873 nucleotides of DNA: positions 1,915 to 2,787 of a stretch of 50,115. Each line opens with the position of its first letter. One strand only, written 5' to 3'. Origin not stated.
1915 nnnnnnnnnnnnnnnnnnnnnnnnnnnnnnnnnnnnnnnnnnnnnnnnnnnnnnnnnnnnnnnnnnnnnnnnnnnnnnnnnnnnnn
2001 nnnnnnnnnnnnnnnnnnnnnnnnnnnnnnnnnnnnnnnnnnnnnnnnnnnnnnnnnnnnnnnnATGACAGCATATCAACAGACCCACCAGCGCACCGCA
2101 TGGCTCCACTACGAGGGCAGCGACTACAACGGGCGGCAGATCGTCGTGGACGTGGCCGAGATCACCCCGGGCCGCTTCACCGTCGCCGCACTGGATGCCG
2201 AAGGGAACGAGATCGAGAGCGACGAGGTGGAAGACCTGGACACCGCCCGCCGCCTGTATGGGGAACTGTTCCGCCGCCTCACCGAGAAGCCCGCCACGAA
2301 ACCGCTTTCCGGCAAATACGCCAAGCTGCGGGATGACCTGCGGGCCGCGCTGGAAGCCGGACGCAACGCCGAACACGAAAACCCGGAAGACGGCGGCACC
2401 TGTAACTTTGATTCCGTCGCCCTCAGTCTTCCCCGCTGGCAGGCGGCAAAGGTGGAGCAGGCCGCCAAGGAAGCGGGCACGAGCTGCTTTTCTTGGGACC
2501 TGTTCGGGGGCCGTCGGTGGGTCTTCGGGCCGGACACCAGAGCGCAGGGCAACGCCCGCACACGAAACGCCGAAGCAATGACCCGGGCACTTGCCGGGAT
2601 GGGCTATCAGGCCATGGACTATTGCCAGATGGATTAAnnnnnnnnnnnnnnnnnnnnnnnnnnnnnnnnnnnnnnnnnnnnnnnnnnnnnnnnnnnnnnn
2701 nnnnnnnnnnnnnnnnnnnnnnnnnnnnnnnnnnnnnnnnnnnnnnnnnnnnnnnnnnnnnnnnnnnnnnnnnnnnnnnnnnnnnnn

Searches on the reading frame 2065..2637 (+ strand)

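Call 6: search_protein_families(library=pfam, proteins=[window:2065-2637:+], max_evalue=0.01)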
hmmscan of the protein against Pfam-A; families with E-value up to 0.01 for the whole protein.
window:2065-2637:+ (190 aa): 0 families

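Call 26: search_protein_families(library=phrogs, proteins=[window:2065-2637:+], max_evalue=0.001)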
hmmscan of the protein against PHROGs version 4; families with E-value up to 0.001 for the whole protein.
window:2065-2637:+ (190 aa): 1 family
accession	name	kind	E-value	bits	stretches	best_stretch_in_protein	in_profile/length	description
phrog_23592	-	unknown function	5.6e-10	40.6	1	83-190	3-104/104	-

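Call 84: search_protein_families(library=padloc, proteins=[window:2065-2637:+], max_evalue=0.01)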
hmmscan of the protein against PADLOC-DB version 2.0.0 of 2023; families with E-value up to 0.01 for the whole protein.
window:2065-2637:+ (190 aa): 0 families
